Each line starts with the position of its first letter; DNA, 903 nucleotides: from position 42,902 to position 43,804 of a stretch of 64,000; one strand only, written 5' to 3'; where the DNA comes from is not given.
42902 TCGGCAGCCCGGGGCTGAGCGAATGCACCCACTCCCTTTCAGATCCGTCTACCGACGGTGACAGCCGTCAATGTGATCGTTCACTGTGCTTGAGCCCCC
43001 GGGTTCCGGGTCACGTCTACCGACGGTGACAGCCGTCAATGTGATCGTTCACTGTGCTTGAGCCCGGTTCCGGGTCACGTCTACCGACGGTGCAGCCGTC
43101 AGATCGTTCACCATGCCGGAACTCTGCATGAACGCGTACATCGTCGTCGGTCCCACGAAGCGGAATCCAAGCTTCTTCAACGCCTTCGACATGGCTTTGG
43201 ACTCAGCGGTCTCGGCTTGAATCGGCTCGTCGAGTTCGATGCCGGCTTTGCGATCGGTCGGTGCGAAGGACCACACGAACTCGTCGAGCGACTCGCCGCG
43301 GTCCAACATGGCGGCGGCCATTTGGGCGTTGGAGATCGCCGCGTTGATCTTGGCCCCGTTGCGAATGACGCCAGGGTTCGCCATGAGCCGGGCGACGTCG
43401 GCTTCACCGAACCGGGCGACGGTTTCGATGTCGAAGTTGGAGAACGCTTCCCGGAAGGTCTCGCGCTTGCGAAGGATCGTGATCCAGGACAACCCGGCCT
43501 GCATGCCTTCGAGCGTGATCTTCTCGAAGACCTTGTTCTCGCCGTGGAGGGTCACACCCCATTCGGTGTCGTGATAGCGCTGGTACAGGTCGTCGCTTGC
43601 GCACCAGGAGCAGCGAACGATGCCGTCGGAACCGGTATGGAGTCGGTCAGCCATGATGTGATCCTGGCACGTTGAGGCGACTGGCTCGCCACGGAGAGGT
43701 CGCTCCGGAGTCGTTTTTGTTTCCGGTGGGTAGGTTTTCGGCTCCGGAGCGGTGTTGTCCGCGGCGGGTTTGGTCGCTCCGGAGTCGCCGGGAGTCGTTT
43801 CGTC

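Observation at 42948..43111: The 3' end of tag is triplicated in tandem, and the canonical zinc-ligand C-terminus survives only in the two unattached copies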

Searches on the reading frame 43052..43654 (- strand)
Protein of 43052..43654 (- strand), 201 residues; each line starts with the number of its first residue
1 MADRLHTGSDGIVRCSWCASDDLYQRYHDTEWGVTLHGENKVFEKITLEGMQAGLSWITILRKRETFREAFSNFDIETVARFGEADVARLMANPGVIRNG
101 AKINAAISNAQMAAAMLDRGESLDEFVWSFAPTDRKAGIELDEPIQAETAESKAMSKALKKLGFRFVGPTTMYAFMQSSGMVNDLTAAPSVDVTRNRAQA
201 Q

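Call 7: search_protein_families(library=pfam, proteins=[window:43052-43654:-], max_evalue=0.01)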
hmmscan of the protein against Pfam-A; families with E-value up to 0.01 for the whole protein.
window:43052-43654:- (201 aa): 1 family
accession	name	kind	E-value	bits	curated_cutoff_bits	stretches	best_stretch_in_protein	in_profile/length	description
PF03352.18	Adenine_glyco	-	1.6e-68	230.4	25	1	17-185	1-170/177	Methyladenine glycosylase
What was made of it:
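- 43049..43654 (-): tag (DNA-3-methyladenine glycosylase I) ORF as it stands: 201 aa with a frameshifted C-terminus, stopping at a TGA inside copy B. PF03352, 230 bits (call 7).
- On Tag / Adenine_glyco (PF03352): 230 bits against a cut-off of 25, covering profile positions 1-170 of 177 (call 7).
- Checked: The gene is tag: PF03352, 230 bits, E=1.6e-68 (call 7).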

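Call 8: find_homologous_proteins(query=window:43052-43654:-)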
Query window:43052-43654:- (201 aa): 7996 proteins with E <= 0.001 among 8000 candidates; the best 120 are listed.
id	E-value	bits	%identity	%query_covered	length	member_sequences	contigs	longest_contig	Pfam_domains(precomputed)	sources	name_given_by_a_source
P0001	5.1e-129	445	100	100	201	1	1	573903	PF03352.19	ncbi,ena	-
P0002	1.6e-112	391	95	92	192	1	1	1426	PF03352.19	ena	-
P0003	1.0e-99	350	85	92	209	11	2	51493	PF03352.19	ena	-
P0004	7.4e-95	334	83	92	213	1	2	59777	PF03352.19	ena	-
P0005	2.1e-93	329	80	92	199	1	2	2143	PF03352.19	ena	-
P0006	2.4e-92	326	80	92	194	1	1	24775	PF03352.19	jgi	jgi:DNA-3-methyladenine glycosylase I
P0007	1.3e-90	320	77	92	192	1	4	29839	PF03352.19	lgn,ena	-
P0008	3.0e-89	316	77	92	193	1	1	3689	PF03352.19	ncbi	-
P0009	7.6e-86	304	75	92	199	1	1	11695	PF03352.19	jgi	jgi:DNA-3-methyladenine glycosylase I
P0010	5.2e-85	302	75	92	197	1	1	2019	PF03352.19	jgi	jgi:DNA-3-methyladenine glycosylase I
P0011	2.4e-84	300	73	90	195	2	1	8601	PF03352.19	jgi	jgi:DNA-3-methyladenine glycosylase I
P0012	2.7e-84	299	74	92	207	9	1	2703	PF03352.19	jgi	jgi:DNA-3-methyladenine glycosylase I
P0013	1.3e-82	294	73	92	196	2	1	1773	PF03352.19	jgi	jgi:DNA-3-methyladenine glycosylase I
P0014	4.9e-82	292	73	92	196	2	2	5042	PF03352.19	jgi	jgi:DNA-3-methyladenine glycosylase I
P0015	5.0e-82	292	73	92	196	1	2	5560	PF03352.19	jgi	jgi:DNA-3-methyladenine glycosylase I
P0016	7.8e-82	291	73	92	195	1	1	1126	PF03352.19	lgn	-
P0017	1.2e-81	291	70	92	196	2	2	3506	PF03352.19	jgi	jgi:DNA-3-methyladenine glycosylase I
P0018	1.5e-81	290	71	92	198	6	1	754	PF03352.19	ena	-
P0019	1.7e-81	290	70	92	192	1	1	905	PF03352.19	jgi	jgi:DNA-3-methyladenine glycosylase I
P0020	3.0e-81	290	72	92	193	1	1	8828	PF03352.19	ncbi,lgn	-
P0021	5.4e-81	289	72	92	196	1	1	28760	PF03352.19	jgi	jgi:DNA-3-methyladenine glycosylase I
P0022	1.2e-80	287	72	92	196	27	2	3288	PF03352.19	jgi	jgi:DNA-3-methyladenine glycosylase I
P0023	1.5e-80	287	72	92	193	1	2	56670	PF03352.19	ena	-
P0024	2.2e-80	287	72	92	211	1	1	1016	PF03352.19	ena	-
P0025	4.2e-80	286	71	92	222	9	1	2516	PF03352.19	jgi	jgi:DNA-3-methyladenine glycosylase I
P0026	4.7e-80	286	70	92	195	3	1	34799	PF03352.19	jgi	jgi:DNA-3-methyladenine glycosylase I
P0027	6.2e-80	285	71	92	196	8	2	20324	PF03352.19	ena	-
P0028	6.2e-80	285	71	92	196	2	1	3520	PF03352.19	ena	-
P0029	7.2e-80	285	71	92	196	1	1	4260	PF03352.19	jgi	jgi:DNA-3-methyladenine glycosylase I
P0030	1.1e-79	284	70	90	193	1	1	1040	PF03352.19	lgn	-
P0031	1.3e-79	284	72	92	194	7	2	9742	PF03352.19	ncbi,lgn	-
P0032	1.5e-79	284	71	92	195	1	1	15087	PF03352.19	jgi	jgi:DNA-3-methyladenine glycosylase I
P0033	2.6e-79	283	72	92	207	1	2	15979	PF03352.19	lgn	-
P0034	5.6e-79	282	70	92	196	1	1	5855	PF03352.19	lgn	-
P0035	6.3e-79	282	70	92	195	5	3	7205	PF03352.19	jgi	jgi:DNA-3-methyladenine glycosylase I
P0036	9.5e-79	281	70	92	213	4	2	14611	PF03352.19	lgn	-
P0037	9.7e-79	281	71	92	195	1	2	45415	PF03352.19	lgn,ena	-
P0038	1.0e-78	281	70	92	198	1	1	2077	PF03352.19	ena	-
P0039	1.0e-78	281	70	92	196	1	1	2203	PF03352.19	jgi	jgi:DNA-3-methyladenine glycosylase I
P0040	1.7e-78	281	70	92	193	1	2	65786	PF03352.19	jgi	jgi:DNA-3-methyladenine glycosylase I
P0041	2.9e-78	280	70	92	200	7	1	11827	PF03352.19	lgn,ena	-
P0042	4.9e-78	279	69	92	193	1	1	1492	PF03352.19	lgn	-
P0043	6.4e-78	279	71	92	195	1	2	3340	PF03352.19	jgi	jgi:DNA-3-methyladenine glycosylase I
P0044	7.6e-78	278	70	92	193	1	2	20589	PF03352.19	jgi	jgi:DNA-3-methyladenine glycosylase I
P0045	5.2e-77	276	69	91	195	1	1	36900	PF03352.19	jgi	jgi:DNA-3-methyladenine glycosylase I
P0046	8.7e-77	275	70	90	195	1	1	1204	PF03352.19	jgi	jgi:DNA-3-methyladenine glycosylase I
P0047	8.9e-77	275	69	92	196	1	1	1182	PF03352.19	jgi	jgi:DNA-3-methyladenine glycosylase I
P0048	2.1e-76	274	69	91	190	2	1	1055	PF03352.19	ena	-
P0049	2.8e-76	273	68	92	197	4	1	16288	PF03352.19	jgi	jgi:DNA-3-methyladenine glycosylase I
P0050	3.2e-76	273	68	92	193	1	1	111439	PF03352.19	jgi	jgi:DNA-3-methyladenine glycosylase I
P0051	4.6e-76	273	68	91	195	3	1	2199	PF03352.19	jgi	jgi:DNA-3-methyladenine glycosylase I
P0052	2.0e-75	270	67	91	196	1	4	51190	PF03352.19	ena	-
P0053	1.7e-74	267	69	90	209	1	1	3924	PF03352.19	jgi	jgi:DNA-3-methyladenine glycosylase I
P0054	7.3e-74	265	67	92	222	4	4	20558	PF03352.19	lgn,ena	-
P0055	7.8e-74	265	67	90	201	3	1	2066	PF03352.19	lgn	-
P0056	9.7e-74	265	67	92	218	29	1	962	PF03352.19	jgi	jgi:DNA-3-methyladenine glycosylase I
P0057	9.7e-74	265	66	92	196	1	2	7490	PF03352.19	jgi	jgi:DNA-3-methyladenine glycosylase I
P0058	2.0e-73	264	68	91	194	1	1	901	PF03352.19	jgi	jgi:DNA-3-methyladenine glycosylase I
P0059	5.6e-73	263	66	92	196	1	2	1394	PF03352.19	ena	-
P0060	1.6e-72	261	65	92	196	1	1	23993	PF03352.19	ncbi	-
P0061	2.6e-72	260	65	92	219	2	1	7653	PF03352.19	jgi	jgi:DNA-3-methyladenine glycosylase I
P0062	4.5e-72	260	66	92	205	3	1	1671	PF03352.19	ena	-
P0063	6.5e-72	259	65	92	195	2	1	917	PF03352.19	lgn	-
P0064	1.8e-71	258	69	88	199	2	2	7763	PF03352.19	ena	-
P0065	4.0e-70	253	66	90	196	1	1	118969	PF03352.19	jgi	jgi:DNA-3-methyladenine glycosylase I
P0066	3.0e-69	250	64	92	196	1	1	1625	PF03352.19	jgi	jgi:DNA-3-methyladenine glycosylase I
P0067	3.5e-69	250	63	92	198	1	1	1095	PF03352.19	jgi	jgi:DNA-3-methyladenine glycosylase I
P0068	5.0e-69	250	64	92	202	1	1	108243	PF03352.19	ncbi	-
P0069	6.7e-69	249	64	92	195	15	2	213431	PF03352.19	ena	-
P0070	8.6e-69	249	64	92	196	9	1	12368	PF03352.19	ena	-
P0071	1.2e-68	248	63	92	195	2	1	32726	PF03352.19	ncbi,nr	ncbi:MAG TPA: DNA-3-methyladenine glycosylase I [Polyangiaceae bacterium]|nr:DNA-3-methyladenine gly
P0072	7.2e-68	246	65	88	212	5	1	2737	PF03352.19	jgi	jgi:DNA-3-methyladenine glycosylase I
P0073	2.3e-66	241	61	92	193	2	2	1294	PF03352.19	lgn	-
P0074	2.8e-66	241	59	97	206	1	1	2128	PF03352.19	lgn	-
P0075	2.8e-64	234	58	93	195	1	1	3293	PF03352.19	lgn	-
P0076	2.9e-64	234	61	90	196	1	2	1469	PF03352.19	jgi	jgi:DNA-3-methyladenine glycosylase I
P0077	8.4e-64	233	59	93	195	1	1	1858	PF03352.19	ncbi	-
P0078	1.2e-63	232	61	90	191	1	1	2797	PF03352.19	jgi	jgi:DNA-3-methyladenine glycosylase I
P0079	1.3e-63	232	59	90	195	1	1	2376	PF03352.19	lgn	-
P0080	5.1e-63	230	58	91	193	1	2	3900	PF03352.19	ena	-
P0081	5.3e-63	230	61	90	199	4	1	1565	PF03352.19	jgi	jgi:DNA-3-methyladenine glycosylase I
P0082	5.5e-63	230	58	91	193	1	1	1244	PF03352.19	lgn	-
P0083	6.0e-63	230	60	90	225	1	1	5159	PF03352.19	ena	-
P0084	6.1e-63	230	59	90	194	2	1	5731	PF03352.19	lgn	-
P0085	8.3e-63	229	60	91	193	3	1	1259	PF03352.19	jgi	jgi:DNA-3-methyladenine glycosylase I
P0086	1.1e-62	229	62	89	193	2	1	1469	PF03352.19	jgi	jgi:DNA-3-methyladenine glycosylase I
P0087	1.3e-62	229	58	88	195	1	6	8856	PF03352.19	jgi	jgi:DNA-3-methyladenine glycosylase I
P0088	1.4e-62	229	59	90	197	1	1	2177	PF03352.19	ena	-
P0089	1.6e-62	228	60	90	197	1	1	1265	PF03352.19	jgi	-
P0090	2.5e-62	228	59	92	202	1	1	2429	PF03352.19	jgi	jgi:DNA-3-methyladenine glycosylase I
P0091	2.6e-62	228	57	93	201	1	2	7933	PF03352.19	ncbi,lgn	-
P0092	2.9e-62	228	60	89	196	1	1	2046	PF03352.19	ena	-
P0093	4.1e-62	227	61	88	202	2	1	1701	PF03352.19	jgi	-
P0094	5.3e-62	227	60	90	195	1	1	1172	PF03352.19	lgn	-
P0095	5.5e-62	227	60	89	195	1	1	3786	PF03352.19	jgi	jgi:DNA-3-methyladenine glycosylase I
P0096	6.8e-62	226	57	92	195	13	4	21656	PF03352.19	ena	-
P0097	8.4e-62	226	57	92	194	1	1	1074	PF03352.19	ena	-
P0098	8.4e-62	226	60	90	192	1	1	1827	PF03352.19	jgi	jgi:DNA-3-methyladenine glycosylase I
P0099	8.5e-62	226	60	89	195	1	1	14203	PF03352.19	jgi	jgi:DNA-3-methyladenine glycosylase I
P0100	8.8e-62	226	55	91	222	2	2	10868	PF03352.19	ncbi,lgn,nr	ncbi:MAG: DNA-3-methyladenine glycosylase I [Gemmatimonadaceae bacterium]|nr:DNA-3-methyladenine gly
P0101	9.8e-62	226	60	89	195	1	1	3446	PF03352.19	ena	-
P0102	1.0e-61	226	59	90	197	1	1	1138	PF03352.19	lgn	-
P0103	1.0e-61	226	60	90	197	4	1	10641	PF03352.19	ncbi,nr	ncbi:MAG TPA: DNA-3-methyladenine glycosylase I [Pseudolysinimonas sp.]|nr:DNA-3-methyladenine glyco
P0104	1.0e-61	226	59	90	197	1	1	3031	PF03352.19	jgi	jgi:DNA-3-methyladenine glycosylase I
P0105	1.5e-61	225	58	92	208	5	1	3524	PF03352.19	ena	-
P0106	1.6e-61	225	58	90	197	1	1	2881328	PF03352.19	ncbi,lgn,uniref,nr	ncbi:DNA-3-methyladenine glycosylase I [Homoserinibacter sp. YIM 151385]|uniref:DNA-3-methyladenine 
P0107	1.7e-61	225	60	90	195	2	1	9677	PF03352.19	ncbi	ncbi:MAG: DNA-3-methyladenine glycosylase I [Pseudolysinimonas sp.]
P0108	1.7e-61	225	59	92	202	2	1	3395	PF03352.19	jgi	jgi:DNA-3-methyladenine glycosylase I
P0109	1.7e-61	225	62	88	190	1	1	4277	PF03352.19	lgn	-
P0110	2.0e-61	225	58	92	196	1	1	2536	PF03352.19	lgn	-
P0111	2.2e-61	225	60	90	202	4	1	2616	PF03352.19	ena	-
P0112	2.3e-61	225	59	90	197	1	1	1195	PF03352.19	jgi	jgi:DNA-3-methyladenine glycosylase I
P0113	2.4e-61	225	61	89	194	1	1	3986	PF03352.19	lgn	-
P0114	2.5e-61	225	60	87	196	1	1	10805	PF03352.19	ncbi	ncbi:MAG: DNA-3-methyladenine glycosylase I [Pseudolysinimonas sp.]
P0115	2.7e-61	224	59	91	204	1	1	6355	PF03352.19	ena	-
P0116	2.7e-61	224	59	89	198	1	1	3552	PF03352.19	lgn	-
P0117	2.7e-61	224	59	90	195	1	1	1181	PF03352.19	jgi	jgi:DNA-3-methyladenine glycosylase I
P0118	2.7e-61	224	60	90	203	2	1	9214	PF03352.19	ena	-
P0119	2.8e-61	224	57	90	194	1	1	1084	PF03352.19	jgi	jgi:DNA-3-methyladenine glycosylase I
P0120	2.8e-61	224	61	90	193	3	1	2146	PF03352.19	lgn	-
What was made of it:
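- On Phase-variable contingency locus: Only one assembly carries the OFF allele (call 8).
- The contig is 574 kb (call 8), which would fit a long-read metagenome assembly. No other database protein carries this tail (call 8).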

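Call 10: find_encoding_contigs(protein=P0002, flank=5000)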
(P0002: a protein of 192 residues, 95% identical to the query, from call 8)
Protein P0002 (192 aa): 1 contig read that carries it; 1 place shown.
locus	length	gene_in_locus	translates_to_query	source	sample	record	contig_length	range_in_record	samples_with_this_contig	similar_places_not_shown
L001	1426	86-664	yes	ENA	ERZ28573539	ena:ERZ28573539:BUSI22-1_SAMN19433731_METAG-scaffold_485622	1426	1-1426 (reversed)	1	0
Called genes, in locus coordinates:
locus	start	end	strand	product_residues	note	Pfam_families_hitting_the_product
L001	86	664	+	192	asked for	PF03352:Adenine_glyco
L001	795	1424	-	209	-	?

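Call 11: find_encoding_contigs(protein=P0003, flank=5000)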
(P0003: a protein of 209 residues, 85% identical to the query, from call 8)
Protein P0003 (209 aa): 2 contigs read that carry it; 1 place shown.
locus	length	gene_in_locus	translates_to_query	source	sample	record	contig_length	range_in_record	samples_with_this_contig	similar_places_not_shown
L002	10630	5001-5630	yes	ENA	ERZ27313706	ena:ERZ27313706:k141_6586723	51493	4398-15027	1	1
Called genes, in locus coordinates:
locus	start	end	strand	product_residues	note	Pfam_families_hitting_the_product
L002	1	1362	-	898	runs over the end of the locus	PF13491:FtsK_4TM, PF17854:FtsK_alpha, PF01580:FtsK_SpoIIIE, PF01935:DUF87 (weak), PF09397:FtsK_gamma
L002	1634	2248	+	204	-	-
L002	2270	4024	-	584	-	PF12706:Lactamase_B_2, PF00753:Lactamase_B, PF23023:Anti-Pycsar_Apyc1 (faint), PF22505:RNase_J_b_CASP, PF07521:RMMBL, PF17770:RNase_J_C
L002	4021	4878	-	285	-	PF00701:DHDPS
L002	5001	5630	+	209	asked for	PF03352:Adenine_glyco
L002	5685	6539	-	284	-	-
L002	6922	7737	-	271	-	PF07848:PaaX (weak), PF08223:PaaX_C (weak)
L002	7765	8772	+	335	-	PF00487:FA_desaturase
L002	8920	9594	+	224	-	-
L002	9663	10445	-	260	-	PF01113:DapB_N, PF05173:DapB_C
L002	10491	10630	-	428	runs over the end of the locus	PF00675:Peptidase_M16, PF05193:Peptidase_M16_C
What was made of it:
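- On Diversity-generating retroelement (TR/VR): The conserved neighbourhood consists of dapA, the RNase J gene, a PaaX-like gene, a desaturase gene and dapB (call 11).
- Closest known: Silent-cassette systems. Different: No reverse transcriptase or dedicated recombinase lies in the conserved neighbourhood (call 11).
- No recombinase or invertase is present in the syntenic neighbourhood (call 11).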

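Call 14: find_encoding_contigs(protein=P0001, flank=2000, max_places=4)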
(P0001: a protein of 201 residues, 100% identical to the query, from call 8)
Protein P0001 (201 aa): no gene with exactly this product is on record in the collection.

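Call 16: find_related_loci(query=window:43052-43654:-, collection=genome_contigs, flank=3000)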
Query window:43052-43654:- (201 aa) in genome_contigs; peptide patterns used: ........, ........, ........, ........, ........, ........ (x = any residue, [..] = any of these).
600 stretches matched a pattern (row limit reached: there are more); 540 encode a relative of the query (tblastn E <= 1e-3); the best 80 are kept; 80 distinct loci.
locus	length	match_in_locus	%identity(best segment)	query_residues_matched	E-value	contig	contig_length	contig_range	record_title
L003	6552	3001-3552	84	1-184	2e-107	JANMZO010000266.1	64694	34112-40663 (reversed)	MAG: Acidimicrobiia bacterium isolate OTE_78_metabat_91 OTE_78_k141_236100, whole genome shotgun sequence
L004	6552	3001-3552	73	1-184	2e-89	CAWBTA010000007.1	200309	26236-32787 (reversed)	MAG: uncultured Acidimicrobiales bacterium isolate MFD04651.bin.1.226 genome assembly, contig: contig_27867, whole genom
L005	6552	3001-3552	69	1-184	2e-88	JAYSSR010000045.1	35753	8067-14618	MAG: Acidimicrobiia bacterium isolate GFS_12223 GFS_12223_44, whole genome shotgun sequence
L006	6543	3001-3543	73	5-184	1e-85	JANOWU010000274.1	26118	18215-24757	MAG: Acidimicrobiia bacterium isolate VAR_35_metabat_344 VAR_35_k141_4021405, whole genome shotgun sequence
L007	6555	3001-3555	70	1-184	6e-83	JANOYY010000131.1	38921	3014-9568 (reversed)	MAG: Acidimicrobiia bacterium isolate VAR_79_metabat_578 VAR_79_k141_4818490, whole genome shotgun sequence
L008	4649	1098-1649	67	1-184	2e-80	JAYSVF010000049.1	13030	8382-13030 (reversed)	MAG: Acidimicrobiia bacterium isolate GFS_12750 GFS_12750_48, whole genome shotgun sequence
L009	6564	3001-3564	65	1-184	4e-80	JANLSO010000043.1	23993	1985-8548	MAG: Thermoleophilia bacterium isolate OTE_25_metabat_349 OTE_25_k141_2241270, whole genome shotgun sequence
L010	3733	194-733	66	5-184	2e-78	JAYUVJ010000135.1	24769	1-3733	MAG: Acidimicrobiia bacterium isolate GL124_DN_metabinner_10_sub GL124_DN_metabinner_10_sub_134, whole genome shotgun se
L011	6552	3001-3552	62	1-184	7e-75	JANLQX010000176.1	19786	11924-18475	MAG: Actinomycetes bacterium isolate OTE_38_metabat_118 OTE_38_k141_1485836, whole genome shotgun sequence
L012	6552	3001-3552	58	1-184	5e-70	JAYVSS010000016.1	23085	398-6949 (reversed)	MAG: Acidimicrobiia bacterium isolate GL74_DN_concoct_89 GL74_DN_concoct_89_15, whole genome shotgun sequence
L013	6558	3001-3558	55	2-184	2e-68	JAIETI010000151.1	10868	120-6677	MAG: Gemmatimonadaceae bacterium isolate time.spades.CONCOCT.1kb_032 c_000000000095, whole genome shotgun sequence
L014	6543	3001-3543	58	4-184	2e-68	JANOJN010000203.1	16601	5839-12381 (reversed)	MAG: Acidimicrobiia bacterium isolate VAR_48_metabat_226 VAR_48_k141_2187958, whole genome shotgun sequence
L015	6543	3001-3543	57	4-184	8e-68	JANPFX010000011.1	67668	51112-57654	MAG: Acidimicrobiia bacterium isolate VAR_69_metabat_87 VAR_69_k141_1831183, whole genome shotgun sequence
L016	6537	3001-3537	56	13-191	1e-64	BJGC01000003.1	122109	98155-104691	Actinomycetes bacterium LBMAG_Actinobacteria_hypo.bin6_acIV DNA, sequence03, whole genome shotgun sequence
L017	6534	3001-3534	56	10-184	2e-62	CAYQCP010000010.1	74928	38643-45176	MAG TPA_asm: uncultured Gemmatimonas sp. isolate SRP302447_co4_428 genome assembly, contig: NODE_1114_length_74928_cov_1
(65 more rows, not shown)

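Call 23: find_related_loci(query=window:43052-43654:-, collection=metagenome_contigs, flank=2500)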
Query window:43052-43654:- (201 aa) in metagenome_contigs; peptide patterns used: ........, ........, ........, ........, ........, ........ (x = any residue, [..] = any of these).
600 stretches matched a pattern (row limit reached: there are more); 499 encode a relative of the query (tblastn E <= 1e-3); the best 80 are kept; 80 distinct loci.
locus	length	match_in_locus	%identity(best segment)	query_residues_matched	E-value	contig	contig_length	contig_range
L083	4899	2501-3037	56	13-191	2e-66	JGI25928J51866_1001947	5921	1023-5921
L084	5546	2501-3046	57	7-187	3e-65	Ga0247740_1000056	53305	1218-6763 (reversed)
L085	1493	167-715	55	5-184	2e-68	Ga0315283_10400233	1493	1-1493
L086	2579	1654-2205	57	5-187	5e-66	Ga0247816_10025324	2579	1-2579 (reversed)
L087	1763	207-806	52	1-200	4e-66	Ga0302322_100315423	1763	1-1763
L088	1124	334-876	54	1-184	5e-68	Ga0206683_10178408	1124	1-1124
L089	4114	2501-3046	59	7-187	2e-63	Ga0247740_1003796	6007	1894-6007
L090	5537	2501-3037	57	7-184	4e-63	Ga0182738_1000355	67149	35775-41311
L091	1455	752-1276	59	10-184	1e-65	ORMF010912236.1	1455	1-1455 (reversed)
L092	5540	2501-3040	54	8-184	2e-62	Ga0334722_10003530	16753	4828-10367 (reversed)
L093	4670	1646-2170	57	10-184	6e-62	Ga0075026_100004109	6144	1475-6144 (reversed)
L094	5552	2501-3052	52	1-184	5e-62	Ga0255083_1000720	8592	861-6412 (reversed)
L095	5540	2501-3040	52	5-184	1e-61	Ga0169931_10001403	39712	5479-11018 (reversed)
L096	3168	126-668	54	11-191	6e-62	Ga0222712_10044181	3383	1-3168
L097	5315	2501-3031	56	9-184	5e-61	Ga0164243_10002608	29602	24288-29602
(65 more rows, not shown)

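Call 24: find_encoding_contigs(protein=P0004, flank=2500, max_places=3)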
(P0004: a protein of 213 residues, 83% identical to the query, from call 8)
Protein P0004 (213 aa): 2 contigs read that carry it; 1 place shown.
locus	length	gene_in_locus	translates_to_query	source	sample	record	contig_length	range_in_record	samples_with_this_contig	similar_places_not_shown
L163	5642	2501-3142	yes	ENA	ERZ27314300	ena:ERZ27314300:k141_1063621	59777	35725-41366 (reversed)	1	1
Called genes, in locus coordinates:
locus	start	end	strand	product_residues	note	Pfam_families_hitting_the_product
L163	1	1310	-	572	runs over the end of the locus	PF00753:Lactamase_B, PF12706:Lactamase_B_2, PF22505:RNase_J_b_CASP, PF07521:RMMBL, PF17770:RNase_J_C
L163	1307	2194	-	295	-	PF00701:DHDPS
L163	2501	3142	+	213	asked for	PF03352:Adenine_glyco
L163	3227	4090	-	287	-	-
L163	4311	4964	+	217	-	-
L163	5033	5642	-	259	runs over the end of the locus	PF01113:DapB_N, PF05173:DapB_C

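Call 25: find_encoding_contigs(protein=P0005, flank=2500, max_places=3)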
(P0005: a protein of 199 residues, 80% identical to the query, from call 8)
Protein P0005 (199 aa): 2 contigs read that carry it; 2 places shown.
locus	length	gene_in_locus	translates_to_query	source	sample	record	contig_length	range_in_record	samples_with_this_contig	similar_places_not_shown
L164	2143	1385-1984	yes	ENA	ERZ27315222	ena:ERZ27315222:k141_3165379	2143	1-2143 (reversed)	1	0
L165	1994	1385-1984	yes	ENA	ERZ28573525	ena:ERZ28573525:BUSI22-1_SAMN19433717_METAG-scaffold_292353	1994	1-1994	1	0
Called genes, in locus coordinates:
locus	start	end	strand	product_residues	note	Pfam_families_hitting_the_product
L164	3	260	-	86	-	?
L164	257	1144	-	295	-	PF00701:DHDPS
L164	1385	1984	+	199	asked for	PF03352:Adenine_glyco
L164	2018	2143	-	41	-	?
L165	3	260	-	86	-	?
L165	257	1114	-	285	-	PF00701:DHDPS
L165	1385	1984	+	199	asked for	PF03352:Adenine_glyco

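Call 28: find_encoding_contigs(protein=P0006, flank=2500, max_places=2)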
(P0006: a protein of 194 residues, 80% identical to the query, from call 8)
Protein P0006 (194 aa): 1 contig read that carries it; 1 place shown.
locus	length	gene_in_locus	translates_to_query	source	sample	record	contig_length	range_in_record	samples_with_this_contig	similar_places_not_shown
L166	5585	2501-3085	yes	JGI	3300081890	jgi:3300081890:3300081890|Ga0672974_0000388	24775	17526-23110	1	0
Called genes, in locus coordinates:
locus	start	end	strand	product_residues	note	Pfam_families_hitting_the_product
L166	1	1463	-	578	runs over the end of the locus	PF00753:Lactamase_B, PF12706:Lactamase_B_2, PF22505:RNase_J_b_CASP, PF07521:RMMBL, PF17770:RNase_J_C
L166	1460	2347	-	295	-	PF00701:DHDPS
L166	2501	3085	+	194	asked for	PF03352:Adenine_glyco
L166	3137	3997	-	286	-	-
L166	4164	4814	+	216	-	-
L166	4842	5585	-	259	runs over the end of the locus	PF01113:DapB_N, PF05173:DapB_C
